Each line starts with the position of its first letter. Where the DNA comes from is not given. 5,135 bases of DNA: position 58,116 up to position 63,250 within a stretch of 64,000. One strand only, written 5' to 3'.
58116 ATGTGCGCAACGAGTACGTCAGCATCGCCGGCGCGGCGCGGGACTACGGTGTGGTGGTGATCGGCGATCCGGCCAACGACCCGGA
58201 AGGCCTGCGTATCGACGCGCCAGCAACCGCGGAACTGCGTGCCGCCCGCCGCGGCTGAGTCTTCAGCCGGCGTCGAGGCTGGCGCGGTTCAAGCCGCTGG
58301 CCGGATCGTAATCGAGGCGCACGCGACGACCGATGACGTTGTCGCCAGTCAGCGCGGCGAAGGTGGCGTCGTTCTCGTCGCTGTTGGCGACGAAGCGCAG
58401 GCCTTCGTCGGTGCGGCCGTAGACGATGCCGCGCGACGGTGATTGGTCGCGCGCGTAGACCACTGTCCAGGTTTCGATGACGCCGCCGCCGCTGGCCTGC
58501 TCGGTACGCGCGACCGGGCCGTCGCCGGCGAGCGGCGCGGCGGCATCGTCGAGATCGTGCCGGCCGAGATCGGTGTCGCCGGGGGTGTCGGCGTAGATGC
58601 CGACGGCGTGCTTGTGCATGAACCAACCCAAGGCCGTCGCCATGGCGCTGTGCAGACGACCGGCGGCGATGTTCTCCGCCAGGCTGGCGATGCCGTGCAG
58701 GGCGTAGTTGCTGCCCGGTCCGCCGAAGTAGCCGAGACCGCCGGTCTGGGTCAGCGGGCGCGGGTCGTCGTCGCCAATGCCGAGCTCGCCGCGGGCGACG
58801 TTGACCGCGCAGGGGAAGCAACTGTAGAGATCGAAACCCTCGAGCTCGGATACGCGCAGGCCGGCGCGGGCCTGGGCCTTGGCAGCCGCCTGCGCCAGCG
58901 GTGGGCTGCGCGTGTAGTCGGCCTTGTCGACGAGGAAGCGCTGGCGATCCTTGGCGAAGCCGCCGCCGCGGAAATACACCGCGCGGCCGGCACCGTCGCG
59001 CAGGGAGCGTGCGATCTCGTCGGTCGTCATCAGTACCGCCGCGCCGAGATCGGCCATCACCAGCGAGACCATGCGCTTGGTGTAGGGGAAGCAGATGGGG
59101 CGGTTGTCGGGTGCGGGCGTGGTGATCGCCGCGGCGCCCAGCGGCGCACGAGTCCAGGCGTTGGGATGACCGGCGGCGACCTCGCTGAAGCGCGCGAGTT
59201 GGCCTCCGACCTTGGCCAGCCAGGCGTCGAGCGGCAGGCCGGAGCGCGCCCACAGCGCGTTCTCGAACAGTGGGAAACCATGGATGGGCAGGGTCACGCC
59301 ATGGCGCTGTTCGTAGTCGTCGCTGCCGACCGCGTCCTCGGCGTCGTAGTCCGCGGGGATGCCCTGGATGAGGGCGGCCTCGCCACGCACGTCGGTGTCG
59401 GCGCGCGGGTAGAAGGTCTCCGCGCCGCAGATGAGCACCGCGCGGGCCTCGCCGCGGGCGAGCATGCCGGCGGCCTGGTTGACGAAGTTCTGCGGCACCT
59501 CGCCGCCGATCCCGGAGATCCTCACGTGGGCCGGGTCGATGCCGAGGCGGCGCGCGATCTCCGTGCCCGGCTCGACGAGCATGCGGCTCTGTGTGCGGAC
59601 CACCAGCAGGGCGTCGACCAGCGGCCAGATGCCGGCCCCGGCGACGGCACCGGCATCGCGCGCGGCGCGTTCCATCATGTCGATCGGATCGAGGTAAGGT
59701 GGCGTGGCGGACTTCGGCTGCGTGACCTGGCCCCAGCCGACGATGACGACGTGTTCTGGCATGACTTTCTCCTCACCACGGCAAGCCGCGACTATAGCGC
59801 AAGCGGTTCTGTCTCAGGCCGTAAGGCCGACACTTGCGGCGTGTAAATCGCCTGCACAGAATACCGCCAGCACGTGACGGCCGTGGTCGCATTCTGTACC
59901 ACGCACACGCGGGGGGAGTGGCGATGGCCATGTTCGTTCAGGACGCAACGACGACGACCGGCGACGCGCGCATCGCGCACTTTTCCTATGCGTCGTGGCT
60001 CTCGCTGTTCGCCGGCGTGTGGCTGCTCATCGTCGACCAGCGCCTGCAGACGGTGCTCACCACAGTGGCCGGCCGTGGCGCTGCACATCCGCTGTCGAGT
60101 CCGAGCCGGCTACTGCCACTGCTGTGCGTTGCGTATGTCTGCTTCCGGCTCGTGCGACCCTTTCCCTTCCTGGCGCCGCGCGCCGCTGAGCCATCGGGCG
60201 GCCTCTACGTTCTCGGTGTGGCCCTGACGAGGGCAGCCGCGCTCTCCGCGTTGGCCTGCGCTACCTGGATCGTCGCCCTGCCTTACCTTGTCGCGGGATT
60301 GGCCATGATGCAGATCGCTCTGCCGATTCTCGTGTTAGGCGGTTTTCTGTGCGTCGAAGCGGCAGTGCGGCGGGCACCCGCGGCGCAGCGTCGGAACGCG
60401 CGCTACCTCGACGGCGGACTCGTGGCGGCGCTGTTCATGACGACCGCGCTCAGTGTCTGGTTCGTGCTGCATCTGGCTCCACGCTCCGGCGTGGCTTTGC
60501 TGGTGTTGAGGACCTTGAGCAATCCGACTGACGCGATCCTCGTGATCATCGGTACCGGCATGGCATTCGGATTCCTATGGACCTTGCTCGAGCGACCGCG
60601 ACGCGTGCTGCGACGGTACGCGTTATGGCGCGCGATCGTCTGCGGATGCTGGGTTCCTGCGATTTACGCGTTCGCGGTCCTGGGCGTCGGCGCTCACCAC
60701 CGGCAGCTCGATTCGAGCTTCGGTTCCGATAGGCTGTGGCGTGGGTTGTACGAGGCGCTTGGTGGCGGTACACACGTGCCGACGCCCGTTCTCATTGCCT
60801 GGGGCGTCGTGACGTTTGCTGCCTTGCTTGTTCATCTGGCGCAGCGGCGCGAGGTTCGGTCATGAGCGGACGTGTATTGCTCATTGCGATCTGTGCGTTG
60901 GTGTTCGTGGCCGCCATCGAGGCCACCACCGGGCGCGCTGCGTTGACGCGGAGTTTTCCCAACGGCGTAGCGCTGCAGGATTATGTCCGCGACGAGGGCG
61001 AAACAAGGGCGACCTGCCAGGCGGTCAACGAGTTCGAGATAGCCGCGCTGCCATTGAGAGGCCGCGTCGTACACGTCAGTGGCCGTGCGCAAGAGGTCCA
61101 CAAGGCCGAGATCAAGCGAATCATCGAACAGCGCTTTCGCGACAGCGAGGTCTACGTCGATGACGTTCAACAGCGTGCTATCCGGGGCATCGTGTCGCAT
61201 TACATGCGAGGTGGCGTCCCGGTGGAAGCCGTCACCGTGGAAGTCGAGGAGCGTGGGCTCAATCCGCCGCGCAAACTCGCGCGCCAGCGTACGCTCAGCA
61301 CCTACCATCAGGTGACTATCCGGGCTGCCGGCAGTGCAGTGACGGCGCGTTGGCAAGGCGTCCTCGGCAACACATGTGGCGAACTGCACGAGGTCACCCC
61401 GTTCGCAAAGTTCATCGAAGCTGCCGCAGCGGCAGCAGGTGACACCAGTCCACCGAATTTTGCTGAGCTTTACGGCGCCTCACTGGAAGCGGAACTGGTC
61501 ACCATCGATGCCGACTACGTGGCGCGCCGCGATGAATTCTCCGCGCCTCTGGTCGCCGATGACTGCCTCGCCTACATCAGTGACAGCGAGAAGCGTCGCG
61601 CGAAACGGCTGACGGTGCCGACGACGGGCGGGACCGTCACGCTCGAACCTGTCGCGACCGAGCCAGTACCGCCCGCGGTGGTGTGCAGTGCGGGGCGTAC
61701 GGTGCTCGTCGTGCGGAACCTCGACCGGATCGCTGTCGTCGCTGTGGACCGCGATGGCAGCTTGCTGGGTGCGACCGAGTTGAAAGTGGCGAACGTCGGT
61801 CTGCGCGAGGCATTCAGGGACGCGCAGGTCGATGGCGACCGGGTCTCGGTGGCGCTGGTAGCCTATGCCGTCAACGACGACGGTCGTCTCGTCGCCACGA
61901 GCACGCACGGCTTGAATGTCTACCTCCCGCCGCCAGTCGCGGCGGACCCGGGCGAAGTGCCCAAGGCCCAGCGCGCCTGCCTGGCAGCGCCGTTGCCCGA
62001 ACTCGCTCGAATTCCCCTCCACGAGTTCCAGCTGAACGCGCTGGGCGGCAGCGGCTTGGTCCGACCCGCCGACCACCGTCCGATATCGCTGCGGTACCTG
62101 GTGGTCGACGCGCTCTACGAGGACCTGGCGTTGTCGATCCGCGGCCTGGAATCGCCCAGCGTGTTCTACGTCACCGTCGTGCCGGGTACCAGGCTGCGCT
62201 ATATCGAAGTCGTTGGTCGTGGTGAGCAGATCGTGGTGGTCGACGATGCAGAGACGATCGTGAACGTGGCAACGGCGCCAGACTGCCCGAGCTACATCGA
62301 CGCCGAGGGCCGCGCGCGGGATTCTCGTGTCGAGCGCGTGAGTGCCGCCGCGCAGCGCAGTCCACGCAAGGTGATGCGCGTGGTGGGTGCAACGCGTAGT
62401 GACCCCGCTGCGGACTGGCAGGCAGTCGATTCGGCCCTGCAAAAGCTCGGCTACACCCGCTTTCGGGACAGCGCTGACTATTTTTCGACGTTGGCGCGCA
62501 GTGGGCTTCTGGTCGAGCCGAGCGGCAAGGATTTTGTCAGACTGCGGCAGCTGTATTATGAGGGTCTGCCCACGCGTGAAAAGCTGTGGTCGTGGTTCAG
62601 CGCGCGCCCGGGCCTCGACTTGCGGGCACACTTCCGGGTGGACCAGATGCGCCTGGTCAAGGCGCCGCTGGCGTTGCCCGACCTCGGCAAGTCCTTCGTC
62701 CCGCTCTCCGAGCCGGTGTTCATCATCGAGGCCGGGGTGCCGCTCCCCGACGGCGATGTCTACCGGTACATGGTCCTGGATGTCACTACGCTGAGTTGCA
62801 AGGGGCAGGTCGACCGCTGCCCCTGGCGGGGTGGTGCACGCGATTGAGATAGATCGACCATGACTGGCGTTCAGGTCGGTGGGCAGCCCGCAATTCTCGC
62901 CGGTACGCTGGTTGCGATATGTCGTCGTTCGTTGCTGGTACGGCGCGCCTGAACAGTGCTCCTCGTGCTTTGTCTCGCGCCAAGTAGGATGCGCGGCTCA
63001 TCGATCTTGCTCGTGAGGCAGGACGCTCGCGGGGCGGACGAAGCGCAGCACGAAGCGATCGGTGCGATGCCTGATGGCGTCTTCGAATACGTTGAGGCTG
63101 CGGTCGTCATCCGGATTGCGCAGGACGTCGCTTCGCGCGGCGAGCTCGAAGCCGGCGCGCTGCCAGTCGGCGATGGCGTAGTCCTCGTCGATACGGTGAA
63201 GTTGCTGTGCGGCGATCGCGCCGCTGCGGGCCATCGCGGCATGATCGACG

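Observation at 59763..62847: Translationally coupled pair of domain-less proteins: a polytopic membrane protein and a 661-aa signal-anchored protein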

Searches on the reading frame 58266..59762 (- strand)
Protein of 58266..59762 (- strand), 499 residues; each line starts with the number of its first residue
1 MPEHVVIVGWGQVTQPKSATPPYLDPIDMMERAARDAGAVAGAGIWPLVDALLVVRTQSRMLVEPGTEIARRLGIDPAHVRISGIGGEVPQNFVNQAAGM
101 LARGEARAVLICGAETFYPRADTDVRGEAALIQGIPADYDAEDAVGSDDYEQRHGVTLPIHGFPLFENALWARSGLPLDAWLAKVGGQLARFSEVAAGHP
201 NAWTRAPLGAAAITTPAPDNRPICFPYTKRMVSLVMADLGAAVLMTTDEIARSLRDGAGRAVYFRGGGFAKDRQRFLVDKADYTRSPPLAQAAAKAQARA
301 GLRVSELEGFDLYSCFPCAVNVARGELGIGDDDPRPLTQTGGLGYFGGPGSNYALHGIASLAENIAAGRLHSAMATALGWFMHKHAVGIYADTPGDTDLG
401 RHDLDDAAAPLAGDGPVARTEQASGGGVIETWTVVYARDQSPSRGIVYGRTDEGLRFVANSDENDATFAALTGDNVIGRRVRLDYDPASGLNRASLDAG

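Call 8: search_protein_families(library=pfam, proteins=[window:58266-59762:-], max_evalue=1)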
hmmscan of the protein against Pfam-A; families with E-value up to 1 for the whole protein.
window:58266-59762:- (499 aa): 4 families
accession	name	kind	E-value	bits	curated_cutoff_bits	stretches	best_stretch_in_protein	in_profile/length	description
PF18313.7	TLP1_add_C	-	8.4e-16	58.2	26.1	1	419-486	14-81/83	Thiolase-like protein type 1 additional C-terminal domain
PF01796.24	OB_ChsH2_C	-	0.00083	19.7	27.1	1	421-484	2-63/65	ChsH2, C-terminal OB-fold domain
PF08545.16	ACP_syn_III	-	0.009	16.3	24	1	95-126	15-46/80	3-Oxoacyl-[acyl-carrier-protein (ACP)] synthase III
PF22691.2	Thiolase_C_1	-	0.047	13.9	28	1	277-328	9-59/144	Thiolase C-terminal domain-like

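Call 9: search_protein_families(library=ncbifam, proteins=[window:58266-59762:-], max_evalue=1)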
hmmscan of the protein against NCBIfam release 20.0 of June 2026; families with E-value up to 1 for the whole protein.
window:58266-59762:- (499 aa): 11 families
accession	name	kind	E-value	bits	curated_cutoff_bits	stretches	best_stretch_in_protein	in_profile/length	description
NF006104.0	PRK08257.1-3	equivalog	1e-102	344.6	654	1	5-481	6-498/512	acetyl-CoA acetyltransferase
NF006103.0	PRK08257.1-1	equivalog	5.3e-95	319.2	757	1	3-487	6-490/495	acetyl-CoA acetyltransferase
NF006106.0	PRK08257.1-5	equivalog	2.1e-83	280.7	684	1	4-474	9-479/503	acetyl-CoA acetyltransferase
NF006105.0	PRK08257.1-4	equivalog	2.1e-76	257.7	683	1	67-484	84-499/510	acetyl-CoA acetyltransferase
NF004811.0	PRK06158.1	subfamily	2.5e-17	62.9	421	1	5-317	10-284/384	acetyl-CoA acetyltransferase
NF006010.0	PRK08142.1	subfamily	1.9e-05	23.6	462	1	195-329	169-297/388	thiolase domain-containing protein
NF005704.0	PRK07516.1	subfamily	2.8e-05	23.3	412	1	193-322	173-295/389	thiolase domain-containing protein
NF004720.0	PRK06064.1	subfamily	0.00019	20.3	420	1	236-329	211-300/389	thiolase domain-containing protein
NF004936.0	PRK06289.1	equivalog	0.0054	15.6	375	1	198-330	184-319/405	acetyl-CoA acetyltransferase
NF007176.0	PRK09607.1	equivalog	0.14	12.3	182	0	287-308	90-111/132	30S ribosomal protein S11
NF004721.0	PRK06065.1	equivalog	0.16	10.8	455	1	222-301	204-277/393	thiolase domain-containing protein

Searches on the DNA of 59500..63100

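Call 84: search_rna_families(source=window, start=59500, end=63100, threshold=evalue, max_evalue=1)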
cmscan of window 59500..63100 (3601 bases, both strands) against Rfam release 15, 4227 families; matches with E-value up to 1: 0.
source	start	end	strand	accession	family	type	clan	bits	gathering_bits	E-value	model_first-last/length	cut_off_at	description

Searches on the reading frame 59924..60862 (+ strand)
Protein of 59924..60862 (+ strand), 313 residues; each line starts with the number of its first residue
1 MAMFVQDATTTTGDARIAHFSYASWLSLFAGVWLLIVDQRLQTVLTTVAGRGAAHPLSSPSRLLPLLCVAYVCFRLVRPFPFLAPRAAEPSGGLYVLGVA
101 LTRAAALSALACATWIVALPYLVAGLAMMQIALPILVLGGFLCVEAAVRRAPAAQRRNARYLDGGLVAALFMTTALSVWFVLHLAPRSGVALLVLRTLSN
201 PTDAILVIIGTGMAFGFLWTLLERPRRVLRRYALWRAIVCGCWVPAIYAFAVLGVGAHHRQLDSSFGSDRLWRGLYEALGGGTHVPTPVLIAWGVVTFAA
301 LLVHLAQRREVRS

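Call 8: search_protein_families(library=pfam, proteins=[window:59924-60862:+], max_evalue=1)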
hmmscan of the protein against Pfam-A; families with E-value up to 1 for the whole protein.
window:59924-60862:+ (313 aa): 1 family
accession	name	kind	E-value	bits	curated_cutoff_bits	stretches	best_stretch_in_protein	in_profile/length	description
PF20712.2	CyanoTRADDas_TM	-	0.21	12.2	24.3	1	21-50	17-47/68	Cyanobacterial TRADD-N associated 2-Transmembrane domain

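Call 9: search_protein_families(library=ncbifam, proteins=[window:59924-60862:+], max_evalue=1)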
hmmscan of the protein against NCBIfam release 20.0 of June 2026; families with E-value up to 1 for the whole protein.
window:59924-60862:+ (313 aa): 0 families

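Call 10: search_protein_families(library=padloc, proteins=[window:59924-60862:+], max_evalue=1)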
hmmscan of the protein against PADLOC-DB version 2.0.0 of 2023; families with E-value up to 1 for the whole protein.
window:59924-60862:+ (313 aa): 0 families

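Call 11: search_protein_families(library=phrogs, proteins=[window:59924-60862:+], max_evalue=1)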
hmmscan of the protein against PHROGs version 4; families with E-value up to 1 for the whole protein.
window:59924-60862:+ (313 aa): 1 family
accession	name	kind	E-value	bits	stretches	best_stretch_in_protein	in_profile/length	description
phrog_35965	-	unknown function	0.27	12.6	1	149-196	37-83/129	-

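Call 13: find_homologous_proteins(query=window:59924-60862:+)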
Query window:59924-60862:+ (313 aa): 1 proteins with E <= 0.001 among 8000 candidates.
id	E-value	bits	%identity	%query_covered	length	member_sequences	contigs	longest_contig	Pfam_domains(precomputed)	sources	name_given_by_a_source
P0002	1.9e-198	676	100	100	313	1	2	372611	-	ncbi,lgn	ncbi:MAG: hypothetical protein AB7Q81_22990 [Gammaproteobacteria bacterium]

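Call 42: search_solved_structures(query=A3, max_evalue=10)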
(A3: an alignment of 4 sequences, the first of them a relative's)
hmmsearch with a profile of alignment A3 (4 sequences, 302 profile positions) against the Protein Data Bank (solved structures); distinct sequences matched with E-value up to 10: 0.

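Call 51: predict_structure(alignment_id=A3)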
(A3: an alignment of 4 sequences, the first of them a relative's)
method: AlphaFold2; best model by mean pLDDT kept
length: 313 residues; sequences in the alignment: 4
mean_pLDDT: 61.3   pTM: 0.55
mean pLDDT of the five models: 61.3, 53.1, 52.9, 49.6, 46.4
residues with pLDDT >= 90: 0; 70-90: 59; 50-70: 204; < 50: 50
segments of 3 or more residues with pLDDT < 50: 1-7, 51-60, 201-203, 253-261, 277-286, 310-313
pLDDT, mean of each block of 10 residues (from residue 1): 45 67 68 64 57 43 66 72 68 83 79 65 59 73 79 64 65 64 60 59 52 61 64 59 50 47 51 52 46 61 59 43
secondary structure, 60 per line:
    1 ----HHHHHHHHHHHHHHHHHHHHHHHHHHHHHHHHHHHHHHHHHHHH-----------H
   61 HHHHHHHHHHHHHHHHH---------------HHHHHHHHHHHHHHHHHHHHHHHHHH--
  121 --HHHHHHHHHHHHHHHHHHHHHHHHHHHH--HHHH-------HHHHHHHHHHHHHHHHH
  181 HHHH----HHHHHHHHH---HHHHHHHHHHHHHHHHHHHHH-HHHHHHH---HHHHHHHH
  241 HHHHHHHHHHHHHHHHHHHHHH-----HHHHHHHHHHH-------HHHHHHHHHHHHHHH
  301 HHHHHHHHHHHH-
elements in order: H5-48 H60-77 H93-118 H123-150 H153-156 H164-184 H189-197 H201-221 H223-229 H233-262 H268-278 H286-312

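Call 61: search_protein_families(library=pfam, alignment_id=A2, max_evalue=1)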
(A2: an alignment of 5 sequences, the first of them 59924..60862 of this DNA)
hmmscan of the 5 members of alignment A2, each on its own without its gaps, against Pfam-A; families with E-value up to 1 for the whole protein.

A. member 1, window:59924-60862:+ (313 aa): 1 family
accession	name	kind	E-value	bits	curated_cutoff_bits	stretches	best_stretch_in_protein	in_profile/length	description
PF20712.2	CyanoTRADDas_TM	-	0.21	12.2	24.3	1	21-50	17-47/68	Cyanobacterial TRADD-N associated 2-Transmembrane domain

B. families by the number of members that match (of 5 scanned): 6 families
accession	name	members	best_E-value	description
PF20394.4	DUF6688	1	0.12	DUF6688 N-terminal domain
PF20712.2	CyanoTRADDas_TM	1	0.21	Cyanobacterial TRADD-N associated 2-Transmembrane domain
PF12273.13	RCR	1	0.41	Chitin synthesis regulation, resistance to Congo red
PF12725.13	DUF3810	1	0.48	Protein of unknown function (DUF3810)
PF11846.14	Wzy_C_2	1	0.69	Virulence factor membrane-bound polymerase, C-terminal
PF10785.14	NADH-u_ox-rdase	1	0.91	NADH-ubiquinone oxidoreductase complex I, 21 kDa subunit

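Call 71: search_dna_similar(query=P0002, collection=plasmids, mode=protein, max_evalue=0.001)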
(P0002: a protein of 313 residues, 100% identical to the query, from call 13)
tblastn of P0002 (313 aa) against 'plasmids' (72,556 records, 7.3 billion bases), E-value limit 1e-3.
No match.

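Call 89: search_dna_similar(query=P0002, collection=phages, mode=protein, max_evalue=0.01)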
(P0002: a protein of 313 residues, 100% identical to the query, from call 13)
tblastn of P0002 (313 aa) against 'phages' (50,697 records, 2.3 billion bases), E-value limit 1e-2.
No match.
